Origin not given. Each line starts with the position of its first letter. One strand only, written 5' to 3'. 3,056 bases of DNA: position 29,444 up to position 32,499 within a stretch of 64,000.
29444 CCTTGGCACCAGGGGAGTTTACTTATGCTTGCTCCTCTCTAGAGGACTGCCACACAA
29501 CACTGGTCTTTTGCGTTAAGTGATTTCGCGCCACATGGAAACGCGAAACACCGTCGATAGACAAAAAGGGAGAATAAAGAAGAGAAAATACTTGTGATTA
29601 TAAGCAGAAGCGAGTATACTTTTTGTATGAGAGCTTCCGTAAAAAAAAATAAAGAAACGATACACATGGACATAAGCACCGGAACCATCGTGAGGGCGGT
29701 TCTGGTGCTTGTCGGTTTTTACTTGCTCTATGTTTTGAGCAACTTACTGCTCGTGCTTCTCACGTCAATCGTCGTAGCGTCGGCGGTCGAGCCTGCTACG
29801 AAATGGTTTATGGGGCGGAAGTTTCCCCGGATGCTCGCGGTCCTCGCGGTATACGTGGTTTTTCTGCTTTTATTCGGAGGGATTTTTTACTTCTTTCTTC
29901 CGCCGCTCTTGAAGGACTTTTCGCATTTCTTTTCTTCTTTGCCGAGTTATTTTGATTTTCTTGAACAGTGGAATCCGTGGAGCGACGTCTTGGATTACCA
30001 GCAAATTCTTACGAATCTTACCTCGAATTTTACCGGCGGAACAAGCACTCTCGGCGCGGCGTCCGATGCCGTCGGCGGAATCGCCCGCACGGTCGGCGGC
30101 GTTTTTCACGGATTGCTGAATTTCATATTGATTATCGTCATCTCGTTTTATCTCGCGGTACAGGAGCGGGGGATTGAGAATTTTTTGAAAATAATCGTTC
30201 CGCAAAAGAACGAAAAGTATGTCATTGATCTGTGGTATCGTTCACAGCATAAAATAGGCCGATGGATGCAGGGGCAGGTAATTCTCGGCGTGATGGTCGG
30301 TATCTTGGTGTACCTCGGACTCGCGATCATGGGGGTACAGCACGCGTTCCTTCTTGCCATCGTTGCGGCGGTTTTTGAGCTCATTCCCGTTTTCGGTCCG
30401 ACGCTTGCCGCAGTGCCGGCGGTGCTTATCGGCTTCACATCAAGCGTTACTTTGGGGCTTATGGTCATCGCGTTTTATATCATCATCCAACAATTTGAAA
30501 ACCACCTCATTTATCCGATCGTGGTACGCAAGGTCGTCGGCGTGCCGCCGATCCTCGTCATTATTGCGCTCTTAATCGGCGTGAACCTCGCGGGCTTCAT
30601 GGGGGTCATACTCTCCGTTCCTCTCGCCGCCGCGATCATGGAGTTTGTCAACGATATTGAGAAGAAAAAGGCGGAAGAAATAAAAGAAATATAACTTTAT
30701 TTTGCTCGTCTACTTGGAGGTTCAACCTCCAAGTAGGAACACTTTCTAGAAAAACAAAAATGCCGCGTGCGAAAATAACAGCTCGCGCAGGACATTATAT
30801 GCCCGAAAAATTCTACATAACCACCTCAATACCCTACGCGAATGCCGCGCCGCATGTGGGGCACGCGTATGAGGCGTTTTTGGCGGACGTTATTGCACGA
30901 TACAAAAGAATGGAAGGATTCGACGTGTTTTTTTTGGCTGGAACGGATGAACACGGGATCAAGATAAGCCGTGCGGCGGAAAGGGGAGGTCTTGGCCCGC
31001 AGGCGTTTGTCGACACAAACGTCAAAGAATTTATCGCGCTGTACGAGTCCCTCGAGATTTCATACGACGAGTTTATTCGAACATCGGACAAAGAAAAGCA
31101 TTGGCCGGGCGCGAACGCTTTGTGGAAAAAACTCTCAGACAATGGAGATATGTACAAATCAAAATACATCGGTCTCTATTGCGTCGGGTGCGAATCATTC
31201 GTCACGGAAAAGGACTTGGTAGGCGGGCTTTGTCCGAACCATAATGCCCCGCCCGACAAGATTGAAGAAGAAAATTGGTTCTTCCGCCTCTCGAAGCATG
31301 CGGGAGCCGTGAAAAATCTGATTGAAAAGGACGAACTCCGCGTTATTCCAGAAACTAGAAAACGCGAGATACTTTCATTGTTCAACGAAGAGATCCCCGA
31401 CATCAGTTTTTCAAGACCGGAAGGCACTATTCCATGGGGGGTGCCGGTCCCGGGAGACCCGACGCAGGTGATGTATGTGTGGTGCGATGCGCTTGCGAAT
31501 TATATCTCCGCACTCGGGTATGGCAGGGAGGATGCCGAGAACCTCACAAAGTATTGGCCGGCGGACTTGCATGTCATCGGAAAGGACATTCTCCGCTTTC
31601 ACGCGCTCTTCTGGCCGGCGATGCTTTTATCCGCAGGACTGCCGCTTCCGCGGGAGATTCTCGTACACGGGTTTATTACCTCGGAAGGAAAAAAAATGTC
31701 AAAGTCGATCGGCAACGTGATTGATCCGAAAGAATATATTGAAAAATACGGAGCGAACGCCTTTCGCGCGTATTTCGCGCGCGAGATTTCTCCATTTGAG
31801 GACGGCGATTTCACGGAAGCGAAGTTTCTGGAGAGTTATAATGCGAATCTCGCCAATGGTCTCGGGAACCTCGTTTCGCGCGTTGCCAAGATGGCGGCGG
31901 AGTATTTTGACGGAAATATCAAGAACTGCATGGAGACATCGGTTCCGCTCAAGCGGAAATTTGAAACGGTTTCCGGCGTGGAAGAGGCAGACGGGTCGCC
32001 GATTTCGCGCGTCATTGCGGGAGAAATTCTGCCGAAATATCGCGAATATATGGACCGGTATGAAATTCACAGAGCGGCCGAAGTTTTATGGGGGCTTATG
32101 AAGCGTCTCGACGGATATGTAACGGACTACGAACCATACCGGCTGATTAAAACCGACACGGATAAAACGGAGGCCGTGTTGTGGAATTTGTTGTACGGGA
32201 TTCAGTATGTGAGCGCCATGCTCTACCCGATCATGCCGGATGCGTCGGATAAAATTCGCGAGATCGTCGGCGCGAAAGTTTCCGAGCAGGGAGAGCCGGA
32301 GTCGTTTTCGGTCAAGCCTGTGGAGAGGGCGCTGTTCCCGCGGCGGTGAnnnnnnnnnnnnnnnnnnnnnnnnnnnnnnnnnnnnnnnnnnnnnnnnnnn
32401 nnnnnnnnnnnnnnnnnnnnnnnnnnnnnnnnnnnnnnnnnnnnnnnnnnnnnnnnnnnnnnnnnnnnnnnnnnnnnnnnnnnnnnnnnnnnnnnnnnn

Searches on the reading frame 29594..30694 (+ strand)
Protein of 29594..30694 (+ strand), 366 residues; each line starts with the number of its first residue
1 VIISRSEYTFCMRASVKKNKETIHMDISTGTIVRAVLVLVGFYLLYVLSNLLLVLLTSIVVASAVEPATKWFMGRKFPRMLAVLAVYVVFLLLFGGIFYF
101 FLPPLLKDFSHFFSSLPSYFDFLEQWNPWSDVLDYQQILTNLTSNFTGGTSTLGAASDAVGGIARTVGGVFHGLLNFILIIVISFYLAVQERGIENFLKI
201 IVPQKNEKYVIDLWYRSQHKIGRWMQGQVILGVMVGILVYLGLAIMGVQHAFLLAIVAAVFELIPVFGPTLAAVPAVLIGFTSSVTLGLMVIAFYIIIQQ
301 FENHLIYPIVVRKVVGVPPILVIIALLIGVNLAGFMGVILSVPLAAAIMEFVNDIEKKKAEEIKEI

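Call 63: search_protein_families(library=pfam, proteins=[window:29594-30694:+], max_evalue=0.00001)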
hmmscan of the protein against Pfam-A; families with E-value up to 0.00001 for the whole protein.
window:29594-30694:+ (366 aa): 1 family
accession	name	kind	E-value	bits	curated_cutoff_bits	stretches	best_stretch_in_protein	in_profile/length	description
PF01594.21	AI-2E_transport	-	1.2e-59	202.6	34.3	1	36-355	6-326/327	AI-2E family transporter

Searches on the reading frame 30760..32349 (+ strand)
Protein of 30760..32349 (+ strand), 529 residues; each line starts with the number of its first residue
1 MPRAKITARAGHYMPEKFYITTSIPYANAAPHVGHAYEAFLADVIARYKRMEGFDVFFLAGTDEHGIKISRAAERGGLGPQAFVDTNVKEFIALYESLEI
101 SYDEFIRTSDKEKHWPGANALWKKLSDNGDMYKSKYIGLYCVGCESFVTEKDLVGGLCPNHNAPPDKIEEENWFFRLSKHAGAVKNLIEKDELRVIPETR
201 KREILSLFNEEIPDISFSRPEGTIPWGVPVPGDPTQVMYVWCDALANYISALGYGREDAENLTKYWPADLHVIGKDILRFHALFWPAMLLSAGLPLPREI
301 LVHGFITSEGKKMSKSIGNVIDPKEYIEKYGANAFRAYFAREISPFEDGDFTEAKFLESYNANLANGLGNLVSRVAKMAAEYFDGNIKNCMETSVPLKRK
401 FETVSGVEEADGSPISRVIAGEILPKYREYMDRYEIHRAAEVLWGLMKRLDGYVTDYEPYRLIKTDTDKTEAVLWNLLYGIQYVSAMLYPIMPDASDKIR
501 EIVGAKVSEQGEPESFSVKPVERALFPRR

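Call 64: search_protein_families(library=pfam, proteins=[window:30760-32349:+], max_evalue=0.00001)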
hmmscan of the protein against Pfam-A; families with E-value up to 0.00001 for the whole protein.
window:30760-32349:+ (529 aa): 4 families
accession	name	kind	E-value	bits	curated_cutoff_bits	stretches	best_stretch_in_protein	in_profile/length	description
PF09334.17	tRNA-synt_1g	-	6.1e-103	345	20.1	2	167-375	178-390/391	tRNA synthetases class I (M)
PF00133.28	tRNA-synt_1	-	1.3e-39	136.6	22.7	2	235-340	296-403/414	tRNA synthetases class I (I, L, M and V)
PF01406.26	tRNA-synt_1e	-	1.2e-11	44.9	27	0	294-341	235-282/301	tRNA synthetases class I (C) catalytic domain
PF19303.5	Anticodon_3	-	6.4e-07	29.8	23.5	1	424-506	22-104/152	Anticodon binding domain of methionyl tRNA ligase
